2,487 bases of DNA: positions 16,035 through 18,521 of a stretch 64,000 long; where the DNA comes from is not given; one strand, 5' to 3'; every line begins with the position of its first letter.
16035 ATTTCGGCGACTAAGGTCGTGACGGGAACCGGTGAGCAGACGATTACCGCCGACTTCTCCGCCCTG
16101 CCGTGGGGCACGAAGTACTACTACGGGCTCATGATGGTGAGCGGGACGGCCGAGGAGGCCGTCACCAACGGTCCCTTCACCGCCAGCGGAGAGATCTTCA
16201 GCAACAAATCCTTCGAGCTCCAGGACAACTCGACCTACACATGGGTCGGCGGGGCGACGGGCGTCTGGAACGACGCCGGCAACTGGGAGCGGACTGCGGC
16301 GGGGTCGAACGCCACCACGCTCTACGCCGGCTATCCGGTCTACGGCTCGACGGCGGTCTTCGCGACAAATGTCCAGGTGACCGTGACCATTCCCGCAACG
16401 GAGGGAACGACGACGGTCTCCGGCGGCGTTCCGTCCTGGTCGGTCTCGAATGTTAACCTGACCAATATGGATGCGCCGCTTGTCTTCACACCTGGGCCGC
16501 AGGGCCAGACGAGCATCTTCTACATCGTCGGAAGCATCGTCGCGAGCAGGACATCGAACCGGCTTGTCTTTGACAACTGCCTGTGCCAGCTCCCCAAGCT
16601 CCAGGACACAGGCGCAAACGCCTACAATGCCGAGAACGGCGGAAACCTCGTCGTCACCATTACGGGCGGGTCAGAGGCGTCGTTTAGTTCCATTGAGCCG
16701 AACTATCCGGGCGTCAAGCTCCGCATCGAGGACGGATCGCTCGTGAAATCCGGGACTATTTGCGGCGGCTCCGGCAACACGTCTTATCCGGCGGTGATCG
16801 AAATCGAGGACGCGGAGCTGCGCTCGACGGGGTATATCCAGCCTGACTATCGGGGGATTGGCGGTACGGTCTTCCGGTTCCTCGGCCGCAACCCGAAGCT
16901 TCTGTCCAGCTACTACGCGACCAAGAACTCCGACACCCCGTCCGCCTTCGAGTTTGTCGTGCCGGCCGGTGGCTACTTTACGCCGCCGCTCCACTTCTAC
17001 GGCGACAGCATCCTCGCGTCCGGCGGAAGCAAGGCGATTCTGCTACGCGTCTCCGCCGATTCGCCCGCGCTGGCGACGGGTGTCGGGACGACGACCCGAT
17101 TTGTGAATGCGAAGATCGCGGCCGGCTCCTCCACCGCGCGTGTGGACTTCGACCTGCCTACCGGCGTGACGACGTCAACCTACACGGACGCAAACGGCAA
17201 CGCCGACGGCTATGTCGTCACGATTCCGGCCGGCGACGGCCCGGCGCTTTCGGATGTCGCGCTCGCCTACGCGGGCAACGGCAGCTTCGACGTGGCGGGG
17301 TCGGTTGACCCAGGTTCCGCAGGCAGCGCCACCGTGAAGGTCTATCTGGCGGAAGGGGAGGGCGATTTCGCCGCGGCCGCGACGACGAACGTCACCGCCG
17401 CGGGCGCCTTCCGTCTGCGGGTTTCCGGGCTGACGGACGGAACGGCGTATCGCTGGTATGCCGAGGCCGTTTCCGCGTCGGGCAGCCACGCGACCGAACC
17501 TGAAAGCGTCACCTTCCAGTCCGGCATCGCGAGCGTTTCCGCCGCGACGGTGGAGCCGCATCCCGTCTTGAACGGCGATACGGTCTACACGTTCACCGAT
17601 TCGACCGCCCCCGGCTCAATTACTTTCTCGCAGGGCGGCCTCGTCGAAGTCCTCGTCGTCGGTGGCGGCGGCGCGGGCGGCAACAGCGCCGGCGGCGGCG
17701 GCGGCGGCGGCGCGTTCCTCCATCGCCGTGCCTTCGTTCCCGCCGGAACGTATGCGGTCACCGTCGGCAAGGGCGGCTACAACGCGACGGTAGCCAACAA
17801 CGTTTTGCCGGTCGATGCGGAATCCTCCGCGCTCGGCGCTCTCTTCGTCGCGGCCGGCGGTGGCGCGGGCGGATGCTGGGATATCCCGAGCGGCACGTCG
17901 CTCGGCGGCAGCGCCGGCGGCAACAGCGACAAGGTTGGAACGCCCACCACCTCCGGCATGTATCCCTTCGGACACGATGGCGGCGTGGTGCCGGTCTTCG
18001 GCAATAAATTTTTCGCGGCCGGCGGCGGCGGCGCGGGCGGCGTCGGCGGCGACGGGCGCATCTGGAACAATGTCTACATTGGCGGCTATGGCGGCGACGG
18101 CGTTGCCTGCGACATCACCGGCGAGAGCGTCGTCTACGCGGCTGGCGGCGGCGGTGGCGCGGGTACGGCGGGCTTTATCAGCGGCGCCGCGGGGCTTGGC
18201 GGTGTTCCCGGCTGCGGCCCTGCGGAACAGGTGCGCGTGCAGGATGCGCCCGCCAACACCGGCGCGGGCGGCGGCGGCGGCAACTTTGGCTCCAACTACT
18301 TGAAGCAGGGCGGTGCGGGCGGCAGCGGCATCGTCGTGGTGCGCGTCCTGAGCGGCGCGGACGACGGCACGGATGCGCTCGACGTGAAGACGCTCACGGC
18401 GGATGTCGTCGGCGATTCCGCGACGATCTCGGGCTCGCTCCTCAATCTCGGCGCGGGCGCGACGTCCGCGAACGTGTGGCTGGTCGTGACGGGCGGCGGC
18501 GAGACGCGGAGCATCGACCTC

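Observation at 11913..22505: Second giant gene: 3,530-aa DUF2341/LamG protein containing a ~2.45-kb internal duplication that ends in glycine-rich domains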

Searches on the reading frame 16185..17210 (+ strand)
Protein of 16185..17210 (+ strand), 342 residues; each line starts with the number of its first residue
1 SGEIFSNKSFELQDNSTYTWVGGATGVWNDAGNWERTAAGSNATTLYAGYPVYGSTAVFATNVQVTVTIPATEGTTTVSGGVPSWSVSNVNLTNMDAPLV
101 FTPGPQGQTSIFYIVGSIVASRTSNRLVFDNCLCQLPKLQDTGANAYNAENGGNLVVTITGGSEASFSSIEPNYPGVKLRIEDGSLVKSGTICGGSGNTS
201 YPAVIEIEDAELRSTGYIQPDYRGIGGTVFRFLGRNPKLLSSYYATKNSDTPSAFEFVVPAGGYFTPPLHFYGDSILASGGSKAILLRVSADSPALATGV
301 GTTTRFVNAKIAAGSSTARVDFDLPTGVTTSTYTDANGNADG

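Call 37: search_protein_families(library=pfam, proteins=[window:16185-17210:+], max_evalue=10)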
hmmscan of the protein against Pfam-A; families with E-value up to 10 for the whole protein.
window:16185-17210:+ (342 aa): 0 families

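Call 81: search_protein_representatives(protein=window:16185-17210:+)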
Query: 342 residues. Proteins with E-value up to 0.001 (for the whole library): 23; up to 1e-10: 11; up to 1e-30: 8. The best 23 are listed.
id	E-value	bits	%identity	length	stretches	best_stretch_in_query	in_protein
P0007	5.9e-85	301.9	50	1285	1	11-342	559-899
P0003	9.3e-85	301.2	49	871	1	2-342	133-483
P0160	6.8e-70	252.4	76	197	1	65-220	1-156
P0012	2.3e-61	224.3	44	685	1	3-339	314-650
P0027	1.9e-58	214.7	42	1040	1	2-339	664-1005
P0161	2.1e-51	191.6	36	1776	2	3-340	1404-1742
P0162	1.5e-50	188.7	37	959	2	8-339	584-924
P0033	9.2e-39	150.0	36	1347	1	1-339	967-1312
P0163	4.7e-21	91.8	87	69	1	259-312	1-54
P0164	1.8e-19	86.6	38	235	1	140-339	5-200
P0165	3.7e-12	62.6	33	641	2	9-338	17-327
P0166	1.1e-08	51.1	30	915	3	16-71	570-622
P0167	3.1e-07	46.4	33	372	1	6-282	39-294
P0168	9.3e-06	41.5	37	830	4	8-72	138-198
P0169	1.1e-05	41.3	28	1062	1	9-335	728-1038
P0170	2.3e-05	40.2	32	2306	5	204-322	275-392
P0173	6.0e-05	38.9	30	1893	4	14-328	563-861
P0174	1.0e-04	38.1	31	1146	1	9-329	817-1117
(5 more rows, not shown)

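Call 82: search_protein_families(library=pfam, proteins=[P0161, P0165, P0166, P0169, P0170, P0173, P0174], max_evalue=0.001)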
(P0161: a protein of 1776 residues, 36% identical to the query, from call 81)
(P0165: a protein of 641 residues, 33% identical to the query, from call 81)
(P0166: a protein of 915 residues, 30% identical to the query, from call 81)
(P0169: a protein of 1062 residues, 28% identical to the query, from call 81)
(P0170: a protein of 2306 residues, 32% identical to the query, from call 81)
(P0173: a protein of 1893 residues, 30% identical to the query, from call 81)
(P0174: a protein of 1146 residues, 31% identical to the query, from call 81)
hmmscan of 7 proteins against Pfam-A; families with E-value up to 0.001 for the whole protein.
P0161 (1776 aa): 4 families
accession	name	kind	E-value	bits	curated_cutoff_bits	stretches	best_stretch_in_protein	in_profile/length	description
PF13385.13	Laminin_G_3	-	2.1e-16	60.9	27.6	2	642-778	16-150/151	Concanavalin A-like lectin/glucanases superfamily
PF10102.14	DUF2341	-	2.3e-06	28.4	23.4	0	515-564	6-58/84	Domain of unknown function (DUF2341)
PF00041.27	fn3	-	0.00011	22.8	25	0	1249-1284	42-72/84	Fibronectin type III domain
PF25059.1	FN3_DSCAM-DSCAML_C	-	0.00083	20.1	39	0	1260-1298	44-81/89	DSCAM/DSCAML C-terminal Fn3-like domain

P0165 (641 aa): 0 families

P0166 (915 aa): 0 families

P0169 (1062 aa): 0 families

P0170 (2306 aa): 2 families
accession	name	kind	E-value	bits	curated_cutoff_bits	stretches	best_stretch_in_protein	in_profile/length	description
PF18998.6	Flg_new_2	-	2.9e-09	37.2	23.6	1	969-1039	1-70/73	Divergent InlB B-repeat domain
PF00801.26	PKD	-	8.3e-05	23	23.5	1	1436-1502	15-76/80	PKD domain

P0173 (1893 aa): 1 family
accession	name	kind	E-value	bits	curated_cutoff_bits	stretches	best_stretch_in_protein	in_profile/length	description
PF18998.6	Flg_new_2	-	3.2e-06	27.5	23.6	1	986-1055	1-69/73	Divergent InlB B-repeat domain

P0174 (1146 aa): 0 families

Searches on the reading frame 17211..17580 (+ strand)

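Call 37: search_protein_families(library=pfam, proteins=[window:17211-17580:+], max_evalue=10)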
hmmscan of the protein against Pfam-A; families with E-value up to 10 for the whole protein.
window:17211-17580:+ (123 aa): 2 families
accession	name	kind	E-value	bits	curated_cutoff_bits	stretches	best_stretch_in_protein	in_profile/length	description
PF19081.6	Ig_7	-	0.039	14.7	27.3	1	57-89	8-40/84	Ig-like domain CHU_C associated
PF17210.9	SdrD_B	-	0.11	13.1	29.7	1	28-95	13-73/112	SdrD B-like domain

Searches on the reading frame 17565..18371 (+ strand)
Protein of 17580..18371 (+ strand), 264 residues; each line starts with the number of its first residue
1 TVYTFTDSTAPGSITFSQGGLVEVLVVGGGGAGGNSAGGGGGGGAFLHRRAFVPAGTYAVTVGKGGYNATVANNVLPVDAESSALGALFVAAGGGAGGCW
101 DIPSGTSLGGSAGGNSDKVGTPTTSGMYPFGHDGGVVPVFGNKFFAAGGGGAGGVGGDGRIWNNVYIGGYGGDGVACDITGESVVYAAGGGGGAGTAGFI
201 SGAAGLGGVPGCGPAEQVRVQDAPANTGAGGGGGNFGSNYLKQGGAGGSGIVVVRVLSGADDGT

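Call 18: find_homologous_proteins(query=window:17580-18371:+)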
Query window:17580-18371:+ (264 aa): 154 proteins with E <= 0.001 among 8000 candidates; the best 120 are listed.
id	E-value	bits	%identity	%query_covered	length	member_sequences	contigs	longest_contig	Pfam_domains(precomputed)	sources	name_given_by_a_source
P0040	8.5e-73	264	59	97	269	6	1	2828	PF21722.5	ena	-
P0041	4.8e-71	258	60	100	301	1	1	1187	PF21722.5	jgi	jgi:hypothetical protein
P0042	9.6e-24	103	66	26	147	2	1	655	PF21722.5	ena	-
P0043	4.1e-15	74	40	70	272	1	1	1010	PF21722.5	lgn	-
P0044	7.2e-15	74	91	4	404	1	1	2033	PF21722.5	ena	-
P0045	2.2e-13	69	50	38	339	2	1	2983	PF21722.5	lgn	-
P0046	1.5e-11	63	50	25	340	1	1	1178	PF21722.5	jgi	jgi:hypothetical protein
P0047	2.5e-11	62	42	33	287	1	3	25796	PF21722.5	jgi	jgi:hypothetical protein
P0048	3.6e-11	61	43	11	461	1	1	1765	PF21722.5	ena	-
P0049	7.4e-11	60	42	33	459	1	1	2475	PF21722.5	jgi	-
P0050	2.1e-10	59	-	-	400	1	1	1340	PF21722.5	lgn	-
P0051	4.8e-10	58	-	-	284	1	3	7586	PF21722.5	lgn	-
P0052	6.3e-10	57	54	21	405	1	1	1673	PF21722.5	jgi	-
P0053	6.4e-10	57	51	24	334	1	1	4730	PF21722.5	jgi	-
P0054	1.2e-9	56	43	25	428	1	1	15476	PF21722.5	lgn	-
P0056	1.5e-9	56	-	-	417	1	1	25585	PF21722.5,PF07963.18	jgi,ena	jgi:prepilin-type N-terminal cleavage/methylation domain-containing protein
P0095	3.1e-6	45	-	-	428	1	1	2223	PF21722.5,PF07963.18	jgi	jgi:prepilin-type N-terminal cleavage/methylation domain-containing protein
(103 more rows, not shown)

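Call 54: search_solved_structures(query=A6, max_evalue=10)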
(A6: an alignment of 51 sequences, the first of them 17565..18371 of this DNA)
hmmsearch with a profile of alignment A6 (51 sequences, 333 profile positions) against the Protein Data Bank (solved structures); distinct sequences matched with E-value up to 10: 6.
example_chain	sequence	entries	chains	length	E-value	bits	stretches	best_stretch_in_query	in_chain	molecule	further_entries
4f9p_D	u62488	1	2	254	0.00049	22.6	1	36-126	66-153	103.2 anti-BTN3A1 antibody fragment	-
8glv_Me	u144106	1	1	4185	0.022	17.2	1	78-107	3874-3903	AAA+ ATPase domain-containing protein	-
8glv_AG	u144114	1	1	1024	0.031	16.7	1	240-309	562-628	IC140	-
7yfw_a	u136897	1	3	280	0.1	15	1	142-307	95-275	Pam3 fiber proreins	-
7ypx_A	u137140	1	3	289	0.12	14.8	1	142-307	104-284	Pam3 tail fiber proreins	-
6c23_A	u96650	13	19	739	0.26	13.7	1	242-312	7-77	Polycomb protein SUZ12 | SUZ12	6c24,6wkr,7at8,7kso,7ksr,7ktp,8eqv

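Call 87: search_solved_structures(query=A6, max_evalue=0.2, show_alignments=4)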
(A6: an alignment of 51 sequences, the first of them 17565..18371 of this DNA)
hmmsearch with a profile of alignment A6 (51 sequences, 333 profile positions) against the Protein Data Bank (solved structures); distinct sequences matched with E-value up to 0.2: 5.
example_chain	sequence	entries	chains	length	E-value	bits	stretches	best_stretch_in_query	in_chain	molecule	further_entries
4f9p_D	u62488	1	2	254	0.00049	22.6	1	36-126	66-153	103.2 anti-BTN3A1 antibody fragment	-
8glv_Me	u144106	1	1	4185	0.022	17.2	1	78-107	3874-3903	AAA+ ATPase domain-containing protein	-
8glv_AG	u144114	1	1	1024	0.031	16.7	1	240-309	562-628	IC140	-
7yfw_a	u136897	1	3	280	0.1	15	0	142-307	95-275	Pam3 fiber proreins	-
7ypx_A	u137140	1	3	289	0.12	14.8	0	142-307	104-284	Pam3 tail fiber proreins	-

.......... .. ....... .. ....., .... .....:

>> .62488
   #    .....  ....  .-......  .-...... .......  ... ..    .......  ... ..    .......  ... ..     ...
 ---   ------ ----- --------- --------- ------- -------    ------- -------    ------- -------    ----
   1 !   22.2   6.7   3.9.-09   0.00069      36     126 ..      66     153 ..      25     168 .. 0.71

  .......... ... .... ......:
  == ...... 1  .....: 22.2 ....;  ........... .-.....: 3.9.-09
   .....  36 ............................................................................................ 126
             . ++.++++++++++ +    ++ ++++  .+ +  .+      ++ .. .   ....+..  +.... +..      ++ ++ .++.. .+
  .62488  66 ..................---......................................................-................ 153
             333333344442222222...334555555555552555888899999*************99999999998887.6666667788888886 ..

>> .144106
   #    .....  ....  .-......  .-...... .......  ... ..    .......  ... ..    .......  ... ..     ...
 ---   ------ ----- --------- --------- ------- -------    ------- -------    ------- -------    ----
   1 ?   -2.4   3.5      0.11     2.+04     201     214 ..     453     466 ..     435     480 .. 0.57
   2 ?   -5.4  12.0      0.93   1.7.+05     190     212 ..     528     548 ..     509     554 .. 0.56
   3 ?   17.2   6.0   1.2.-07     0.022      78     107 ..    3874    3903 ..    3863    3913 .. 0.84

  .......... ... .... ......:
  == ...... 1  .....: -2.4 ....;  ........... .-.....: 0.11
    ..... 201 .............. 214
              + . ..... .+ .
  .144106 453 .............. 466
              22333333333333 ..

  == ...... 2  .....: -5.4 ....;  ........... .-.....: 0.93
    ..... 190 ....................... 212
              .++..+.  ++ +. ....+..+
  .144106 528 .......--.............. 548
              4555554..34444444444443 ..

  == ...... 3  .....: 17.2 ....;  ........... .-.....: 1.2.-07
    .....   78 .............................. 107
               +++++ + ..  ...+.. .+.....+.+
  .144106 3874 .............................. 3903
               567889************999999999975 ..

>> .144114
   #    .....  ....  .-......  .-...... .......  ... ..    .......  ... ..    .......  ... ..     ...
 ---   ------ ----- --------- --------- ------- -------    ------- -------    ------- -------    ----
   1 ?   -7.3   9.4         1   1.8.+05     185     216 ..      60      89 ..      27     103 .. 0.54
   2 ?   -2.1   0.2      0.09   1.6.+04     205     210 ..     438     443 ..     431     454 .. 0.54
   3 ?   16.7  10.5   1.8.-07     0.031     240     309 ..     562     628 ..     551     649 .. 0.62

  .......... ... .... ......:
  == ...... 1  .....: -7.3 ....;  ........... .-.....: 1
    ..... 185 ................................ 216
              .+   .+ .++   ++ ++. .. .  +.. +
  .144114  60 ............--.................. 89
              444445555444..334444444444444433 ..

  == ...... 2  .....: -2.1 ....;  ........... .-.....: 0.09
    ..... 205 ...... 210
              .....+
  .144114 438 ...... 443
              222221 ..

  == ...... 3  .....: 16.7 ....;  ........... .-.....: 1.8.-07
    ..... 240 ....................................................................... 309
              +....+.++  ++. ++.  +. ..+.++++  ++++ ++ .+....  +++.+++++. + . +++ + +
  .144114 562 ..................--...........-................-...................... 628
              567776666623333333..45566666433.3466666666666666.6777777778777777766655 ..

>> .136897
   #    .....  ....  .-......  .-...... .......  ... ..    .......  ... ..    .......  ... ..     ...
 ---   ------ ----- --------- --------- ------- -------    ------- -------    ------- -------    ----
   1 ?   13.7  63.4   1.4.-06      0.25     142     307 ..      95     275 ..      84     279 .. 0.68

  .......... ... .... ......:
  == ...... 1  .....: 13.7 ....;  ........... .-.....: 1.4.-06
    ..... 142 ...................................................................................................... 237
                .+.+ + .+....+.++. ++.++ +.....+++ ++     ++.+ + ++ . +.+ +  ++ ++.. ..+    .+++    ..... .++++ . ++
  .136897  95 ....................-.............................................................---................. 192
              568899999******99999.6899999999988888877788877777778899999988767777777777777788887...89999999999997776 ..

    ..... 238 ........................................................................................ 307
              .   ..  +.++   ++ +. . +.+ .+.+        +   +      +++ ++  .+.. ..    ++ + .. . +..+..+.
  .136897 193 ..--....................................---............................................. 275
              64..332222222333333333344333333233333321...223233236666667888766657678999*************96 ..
